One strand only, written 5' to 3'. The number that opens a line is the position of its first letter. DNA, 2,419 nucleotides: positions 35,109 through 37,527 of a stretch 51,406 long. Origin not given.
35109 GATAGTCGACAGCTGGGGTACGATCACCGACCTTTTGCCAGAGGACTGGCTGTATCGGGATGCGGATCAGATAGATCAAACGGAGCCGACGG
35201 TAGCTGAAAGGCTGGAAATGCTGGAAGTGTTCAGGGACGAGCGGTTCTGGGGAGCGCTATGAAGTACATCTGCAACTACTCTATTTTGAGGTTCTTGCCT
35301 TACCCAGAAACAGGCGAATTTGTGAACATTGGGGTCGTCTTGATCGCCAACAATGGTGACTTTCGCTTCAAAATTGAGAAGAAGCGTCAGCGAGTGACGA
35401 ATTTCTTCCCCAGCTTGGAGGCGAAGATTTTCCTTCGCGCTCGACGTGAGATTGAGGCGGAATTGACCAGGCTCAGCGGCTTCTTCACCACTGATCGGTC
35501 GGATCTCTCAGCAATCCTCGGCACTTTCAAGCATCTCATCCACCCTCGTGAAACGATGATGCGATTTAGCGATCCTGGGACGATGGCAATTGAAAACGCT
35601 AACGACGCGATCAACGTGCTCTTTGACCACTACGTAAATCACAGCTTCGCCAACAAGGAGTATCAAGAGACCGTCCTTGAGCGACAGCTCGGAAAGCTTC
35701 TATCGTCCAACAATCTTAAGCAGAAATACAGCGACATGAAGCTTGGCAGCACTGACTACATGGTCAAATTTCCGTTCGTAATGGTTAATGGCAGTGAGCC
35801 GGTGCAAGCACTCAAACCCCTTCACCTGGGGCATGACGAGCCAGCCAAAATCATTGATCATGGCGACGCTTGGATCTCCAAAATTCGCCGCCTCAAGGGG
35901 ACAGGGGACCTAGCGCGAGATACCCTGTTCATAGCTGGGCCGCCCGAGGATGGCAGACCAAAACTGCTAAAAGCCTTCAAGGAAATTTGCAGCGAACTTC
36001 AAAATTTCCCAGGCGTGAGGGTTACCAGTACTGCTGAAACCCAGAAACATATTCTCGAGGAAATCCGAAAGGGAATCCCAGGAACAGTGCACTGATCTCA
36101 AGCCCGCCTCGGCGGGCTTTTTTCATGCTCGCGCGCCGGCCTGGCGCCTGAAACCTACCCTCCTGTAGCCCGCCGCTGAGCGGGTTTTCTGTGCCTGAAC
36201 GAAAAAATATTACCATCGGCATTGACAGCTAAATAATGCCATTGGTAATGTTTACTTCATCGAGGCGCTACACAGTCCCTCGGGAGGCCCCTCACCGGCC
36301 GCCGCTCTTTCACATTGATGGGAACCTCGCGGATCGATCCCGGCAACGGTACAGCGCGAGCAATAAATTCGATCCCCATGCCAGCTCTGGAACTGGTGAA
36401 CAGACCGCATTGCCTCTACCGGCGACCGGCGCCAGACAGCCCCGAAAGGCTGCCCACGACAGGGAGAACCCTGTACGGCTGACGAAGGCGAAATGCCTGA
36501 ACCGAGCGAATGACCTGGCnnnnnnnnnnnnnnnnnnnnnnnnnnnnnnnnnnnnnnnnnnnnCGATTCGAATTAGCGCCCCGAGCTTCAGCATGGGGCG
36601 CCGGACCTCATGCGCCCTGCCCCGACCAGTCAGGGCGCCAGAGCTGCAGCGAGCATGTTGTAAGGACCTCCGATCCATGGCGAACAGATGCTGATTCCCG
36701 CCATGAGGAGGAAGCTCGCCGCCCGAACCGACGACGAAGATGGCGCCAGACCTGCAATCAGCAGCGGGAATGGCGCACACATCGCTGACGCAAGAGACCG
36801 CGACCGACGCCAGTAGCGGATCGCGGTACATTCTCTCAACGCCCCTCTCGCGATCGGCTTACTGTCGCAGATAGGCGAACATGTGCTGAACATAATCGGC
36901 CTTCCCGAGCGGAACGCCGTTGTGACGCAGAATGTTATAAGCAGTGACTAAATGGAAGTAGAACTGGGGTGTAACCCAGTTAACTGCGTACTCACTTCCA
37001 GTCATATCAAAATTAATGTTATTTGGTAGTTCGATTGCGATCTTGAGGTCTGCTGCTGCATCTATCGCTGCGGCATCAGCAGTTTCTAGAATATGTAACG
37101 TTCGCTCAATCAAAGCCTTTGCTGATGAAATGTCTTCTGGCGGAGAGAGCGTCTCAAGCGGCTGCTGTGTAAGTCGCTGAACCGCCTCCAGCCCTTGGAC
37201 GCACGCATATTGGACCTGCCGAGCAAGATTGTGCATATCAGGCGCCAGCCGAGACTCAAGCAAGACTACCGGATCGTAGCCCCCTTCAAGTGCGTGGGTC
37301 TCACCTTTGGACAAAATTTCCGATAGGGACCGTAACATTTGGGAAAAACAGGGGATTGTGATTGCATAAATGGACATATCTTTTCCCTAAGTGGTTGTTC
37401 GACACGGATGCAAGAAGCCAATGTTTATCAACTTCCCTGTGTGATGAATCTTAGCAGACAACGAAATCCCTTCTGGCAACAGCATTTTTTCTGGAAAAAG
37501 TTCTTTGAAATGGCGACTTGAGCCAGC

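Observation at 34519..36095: Kinase-like plus DUF3037-like gene pair in the rexAB position of the immunity region: candidate undescribed prophage defence module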

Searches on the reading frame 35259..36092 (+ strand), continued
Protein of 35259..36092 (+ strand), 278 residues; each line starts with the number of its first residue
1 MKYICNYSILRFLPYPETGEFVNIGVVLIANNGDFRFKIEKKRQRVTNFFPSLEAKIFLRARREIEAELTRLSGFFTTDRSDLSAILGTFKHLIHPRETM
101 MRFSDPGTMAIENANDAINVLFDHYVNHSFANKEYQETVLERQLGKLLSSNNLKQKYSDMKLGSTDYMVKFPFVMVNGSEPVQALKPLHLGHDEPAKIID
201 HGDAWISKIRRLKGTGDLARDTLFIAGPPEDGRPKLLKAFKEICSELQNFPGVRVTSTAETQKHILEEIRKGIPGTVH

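Call 31: find_related_loci(query=A1, collection=viral_contigs, flank=6000)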
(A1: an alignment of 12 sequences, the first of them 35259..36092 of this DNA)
Query A1 (278 aa) in viral_contigs; peptide patterns used: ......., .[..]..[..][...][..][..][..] (x = any residue, [..] = any of these).
217 stretches matched a pattern; 149 encode a relative of the query (tblastn E <= 1e-3); the best 80 are kept; 76 distinct loci.
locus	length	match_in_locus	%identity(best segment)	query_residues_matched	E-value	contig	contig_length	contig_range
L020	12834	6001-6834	92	1-278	1e-176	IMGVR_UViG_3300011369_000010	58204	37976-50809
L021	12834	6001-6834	82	1-278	7e-159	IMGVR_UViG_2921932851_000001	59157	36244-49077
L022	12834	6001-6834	77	1-278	5e-154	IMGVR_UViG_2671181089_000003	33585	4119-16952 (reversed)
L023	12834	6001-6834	77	1-278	5e-154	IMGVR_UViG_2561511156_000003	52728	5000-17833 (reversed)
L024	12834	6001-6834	76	1-278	1e-152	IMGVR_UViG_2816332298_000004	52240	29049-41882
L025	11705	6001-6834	76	1-278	2e-150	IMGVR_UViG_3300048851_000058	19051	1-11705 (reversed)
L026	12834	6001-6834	74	1-278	4e-149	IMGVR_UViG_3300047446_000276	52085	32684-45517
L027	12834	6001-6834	74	1-278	4e-149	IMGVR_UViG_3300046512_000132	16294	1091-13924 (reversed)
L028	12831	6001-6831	77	1-277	6e-149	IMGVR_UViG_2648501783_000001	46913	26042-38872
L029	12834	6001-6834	74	1-278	5e-146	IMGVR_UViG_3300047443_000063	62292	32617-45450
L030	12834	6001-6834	74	1-278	6e-144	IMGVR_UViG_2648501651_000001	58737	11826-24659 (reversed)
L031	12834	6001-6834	73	1-278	2e-142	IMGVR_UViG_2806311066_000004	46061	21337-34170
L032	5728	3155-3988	71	1-278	1e-138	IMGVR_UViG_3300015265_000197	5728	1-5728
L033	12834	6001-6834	68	1-278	2e-135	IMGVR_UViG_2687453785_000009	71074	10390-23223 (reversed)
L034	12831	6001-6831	65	1-277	2e-129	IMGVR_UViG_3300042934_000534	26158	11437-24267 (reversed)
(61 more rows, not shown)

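Call 37: search_solved_structures(query=A1, max_evalue=10, show_alignments=1)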
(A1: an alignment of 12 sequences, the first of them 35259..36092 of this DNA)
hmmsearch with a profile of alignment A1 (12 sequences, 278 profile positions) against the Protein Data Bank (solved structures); distinct sequences matched with E-value up to 10: 2.
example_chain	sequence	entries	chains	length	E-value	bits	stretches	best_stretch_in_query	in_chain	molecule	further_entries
8vl4_A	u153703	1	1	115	0.11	15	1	177-275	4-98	De novo design protein 312 parent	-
6c2u_A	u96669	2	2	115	1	11.8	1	211-264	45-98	phosphate-loop protein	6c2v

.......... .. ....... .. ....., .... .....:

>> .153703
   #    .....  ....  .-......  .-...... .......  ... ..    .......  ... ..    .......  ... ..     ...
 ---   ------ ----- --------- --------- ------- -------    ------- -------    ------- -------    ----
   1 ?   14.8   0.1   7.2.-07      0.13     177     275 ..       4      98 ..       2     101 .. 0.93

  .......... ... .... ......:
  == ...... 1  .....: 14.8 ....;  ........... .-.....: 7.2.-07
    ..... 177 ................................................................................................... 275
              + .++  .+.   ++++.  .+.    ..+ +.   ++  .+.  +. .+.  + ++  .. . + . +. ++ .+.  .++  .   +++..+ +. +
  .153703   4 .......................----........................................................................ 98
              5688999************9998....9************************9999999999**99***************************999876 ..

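Call 53: predict_structure(alignment_id=A3)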
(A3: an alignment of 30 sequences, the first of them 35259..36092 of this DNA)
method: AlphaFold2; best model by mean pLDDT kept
length: 278 residues; sequences in the alignment: 30
mean_pLDDT: 81.6   pTM: 0.56
mean pLDDT of the five models: 81.6, 79.0, 78.7, 78.4, 74.5
residues with pLDDT >= 90: 72; 70-90: 162; 50-70: 34; < 50: 10
segments of 3 or more residues with pLDDT < 50: 45-49
pLDDT, mean of each block of 10 residues (from residue 1): 84 66 84 87 51 64 85 85 80 68 83 86 71 66 89 91 84 91 92 75 83 89 92 87 94 92 92 72
secondary structure, 60 per line:
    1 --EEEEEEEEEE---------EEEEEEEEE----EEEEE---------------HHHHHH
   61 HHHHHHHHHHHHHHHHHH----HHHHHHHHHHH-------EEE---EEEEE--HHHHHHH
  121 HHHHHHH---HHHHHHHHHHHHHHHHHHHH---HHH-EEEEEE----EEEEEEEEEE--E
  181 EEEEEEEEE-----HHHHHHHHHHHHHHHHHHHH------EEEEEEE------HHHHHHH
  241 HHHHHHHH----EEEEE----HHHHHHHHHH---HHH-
elements in order: E3-12 E22-30 E35-39 H55-78 H83-93 E101-103 E107-111 H114-127 H131-150 E158-163 E168-177 E180-189 H195-214 E221-227 H234-248 E253-257 H262-271

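Call 56: fold_search(model_id=the predicted structure, library=pdb)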
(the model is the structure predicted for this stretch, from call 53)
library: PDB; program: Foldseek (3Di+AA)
matches with E <= 10: 719; with E <= 0.001: 0
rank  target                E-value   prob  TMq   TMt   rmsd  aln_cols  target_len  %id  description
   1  9ibq_A                9.5e-03  0.94  0.34  0.33  10.0       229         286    9  Structure of BstEII with DNA substrate (released 2026-03-04)
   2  7xht_A                2.2e-02  0.30  0.17  0.13  25.6       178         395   15  Structure of the OgeuIscB-omega RNA-target DNA complex (released 2022-12-14)
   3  7z6h_E                2.4e-02  0.82  0.19  0.16  10.0       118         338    4  Structure of DNA-bound human RAD17-RFC clamp loader and 9-1-1 checkpoint clamp (released 2022-05-04)
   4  9peo_E                4.1e-02  0.47  0.18  0.16   9.5       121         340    8  Structure of the S. cerevisiae clamp loader Replication Factor C (RFC) with mixed nucleotide occupancy (released 2025-11-12)
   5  4dap                  4.4e-02  0.77  0.23  0.27   7.0       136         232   12  The structure of Escherichia coli SfsA (released 2013-08-14)
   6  9f9l_D                5.2e-02  0.82  0.19  0.33   4.8        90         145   13  Crystal structure of MUS81-EME1 bound by compound 16. (released 2024-07-03)
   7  8opq_A                5.2e-02  0.25  0.22  0.12  15.4       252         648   13  Structure of Human Solute Carrier 26 family member A6 (SLC26A6) anion transporter in an inward-facing state (released 2023-05-17)
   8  8tw7_5                5.9e-02  0.66  0.19  0.16   9.8       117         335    7  Cryo-EM structure of S. cerevisiae Ctf18-RFC-PCNA complex in Apo state conformation I (released 2024-09-04)
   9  9c6q_C                6.3e-02  0.75  0.27  0.08   6.8       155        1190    9  Structure of V. cholerae monomeric DdmD bound with ssDNA (released 2024-08-21)
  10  1wtd_B                6.7e-02  0.47  0.23  0.24  11.7       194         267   14  Crystal structure of type II restrcition endonuclease, EcoO109I DNA-free form (released 2004-12-14)
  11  9pev_E                6.7e-02  0.35  0.18  0.15   9.7       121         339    8  Structure of the S. cerevisiae clamp loader Replication Factor C (RFC) with mixed nucleotide occupancy (released 2025-11-12)
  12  9f9l_A                7.6e-02  0.54  0.20  0.27   7.6       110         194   14  Crystal structure of MUS81-EME1 bound by compound 16. (released 2024-07-03)
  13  7tid_E                8.0e-02  0.63  0.20  0.17   9.7       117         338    7  Structure of the yeast clamp loader (Replication Factor C RFC) bound to the sliding clamp (Proliferating Cell Nuclear  (released 2022-02-16)
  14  7thj_E                8.0e-02  0.25  0.16  0.14   8.2       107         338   10  Structure of the yeast clamp loader (Replication Factor C RFC) bound to the sliding clamp (Proliferating Cell Nuclear  (released 2022-02-16)
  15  6hxq_B                8.0e-02  0.13  0.22  0.16  19.5       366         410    9  Structure of citryl-CoA synthetase from Hydrogenobacter thermophilus (released 2019-04-10)
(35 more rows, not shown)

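Call 65: fold_search(model_id=the predicted structure, library=viral)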
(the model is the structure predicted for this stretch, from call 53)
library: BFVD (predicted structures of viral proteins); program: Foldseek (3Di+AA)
matches with E <= 10: 775; with E <= 0.001: 2
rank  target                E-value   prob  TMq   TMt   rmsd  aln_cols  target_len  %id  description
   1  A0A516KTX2            3.3e-10  1.00  0.39  0.41   9.7       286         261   12  (no name in the UniProt tables at hand)
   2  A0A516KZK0            1.2e-08  1.00  0.36  0.35  10.7       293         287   11  (no name in the UniProt tables at hand)
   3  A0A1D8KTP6            1.3e-03  1.00  0.32  0.43   5.9       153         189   17  Restriction endonuclease [Synechococcus phage S-CAM7]
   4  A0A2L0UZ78            1.3e-03  1.00  0.27  0.53   6.1       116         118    7  Uncharacterized protein [Agrobacterium phage Atu_ph07]
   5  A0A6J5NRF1            1.5e-03  1.00  0.30  0.59   4.5       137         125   12  Uncharacterized protein [uncultured Caudovirales phage]
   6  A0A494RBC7            2.1e-03  0.99  0.26  0.42  11.4       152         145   12  (no name in the UniProt tables at hand)
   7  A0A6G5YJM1            2.2e-03  1.00  0.31  0.41   5.5       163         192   12  (no name in the UniProt tables at hand)
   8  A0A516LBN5            1.0e-02  0.98  0.30  0.38  10.6       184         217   12  (no name in the UniProt tables at hand)
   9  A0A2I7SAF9            1.1e-02  0.38  0.22  0.21  18.2       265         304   10  (no name in the UniProt tables at hand)
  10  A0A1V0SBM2            1.5e-02  0.99  0.29  0.28   3.8       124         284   12  Uncharacterized protein [Catovirus CTV1]
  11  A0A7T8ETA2            1.7e-02  0.38  0.25  0.19  17.8       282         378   11  (no name in the UniProt tables at hand)
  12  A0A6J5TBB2            2.0e-02  0.75  0.23  0.10  10.5       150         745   11  SGNH_hydrolase domain containing protein [uncultured Caudovirales phage]
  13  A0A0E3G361            2.5e-02  0.90  0.30  0.44   7.6       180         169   14  Uncharacterized protein [Synechococcus phage ACG-2014f]
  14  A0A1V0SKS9            2.5e-02  0.85  0.23  0.15  12.2       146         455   16  Uncharacterized protein [Klosneuvirus KNV1]
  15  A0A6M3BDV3            2.5e-02  0.20  0.17  0.19  19.2       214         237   10  (no name in the UniProt tables at hand)
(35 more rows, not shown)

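Call 75: search_protein_representatives(protein=window:35259-36092:+)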
Query: 278 residues. Proteins with E-value up to 0.001 (for the whole library): 784; up to 1e-10: 440; up to 1e-30: 154. The best 150 are listed.
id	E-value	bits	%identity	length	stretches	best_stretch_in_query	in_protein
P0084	2.7e-109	380.9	58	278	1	1-278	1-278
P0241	2.1e-64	233.7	45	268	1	1-271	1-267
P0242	2.5e-61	223.6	42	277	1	2-258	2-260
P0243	9.3e-55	202.0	39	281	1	1-267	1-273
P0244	1.2e-54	201.7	40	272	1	1-268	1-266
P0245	8.5e-50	185.8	40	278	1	2-259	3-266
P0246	8.8e-49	182.4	38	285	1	4-261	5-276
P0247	1.0e-48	182.2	42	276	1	2-250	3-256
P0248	2.0e-48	181.3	41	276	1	1-249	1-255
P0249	2.6e-48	180.9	39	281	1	2-270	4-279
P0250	3.5e-48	180.5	37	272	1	4-249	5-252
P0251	3.8e-48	180.4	38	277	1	3-250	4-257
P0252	7.5e-48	179.4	40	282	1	3-266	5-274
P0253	3.0e-47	177.4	34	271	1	4-269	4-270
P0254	3.4e-47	177.2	41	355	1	1-256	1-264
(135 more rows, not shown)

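Call 77: search_protein_families(library=pfam, alignment_id=A4, max_evalue=0.01)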
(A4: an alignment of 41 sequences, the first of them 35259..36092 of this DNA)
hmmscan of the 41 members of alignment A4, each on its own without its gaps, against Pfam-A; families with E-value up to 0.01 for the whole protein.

A. member 1, window:35259-36092:+ (278 aa): 1 family
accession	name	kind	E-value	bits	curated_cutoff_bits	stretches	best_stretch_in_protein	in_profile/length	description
PF11236.13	DUF3037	-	2.9e-20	73.1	22.6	1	7-126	1-118/118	Protein of unknown function (DUF3037)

B. families by the number of members that match (of 41 scanned): 3 families
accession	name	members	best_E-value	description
PF11236.13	DUF3037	41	3.8e-28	Protein of unknown function (DUF3037)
PF16017.11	BTB_3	1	0.0027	BTB/POZ domain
PF12625.12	Arabinose_bd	1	0.0031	Arabinose-binding domain of AraC transcription regulator, N-term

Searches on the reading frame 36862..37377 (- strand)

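Call 45: search_protein_families(library=pfam, proteins=[window:36862-37377:-], max_evalue=0.01)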
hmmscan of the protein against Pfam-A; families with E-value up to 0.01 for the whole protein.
window:36862-37377:- (172 aa): 1 family
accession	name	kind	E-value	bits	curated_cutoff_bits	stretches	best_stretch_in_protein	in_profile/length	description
PF09351.15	DUF1993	-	4.5e-48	163.7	23.4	1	3-163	1-161/161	Domain of unknown function (DUF1993)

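Call 71: search_protein_families(library=padloc, proteins=[window:36862-37377:-], max_evalue=0.001)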
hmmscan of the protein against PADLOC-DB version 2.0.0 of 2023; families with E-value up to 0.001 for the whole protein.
window:36862-37377:- (172 aa): 0 families
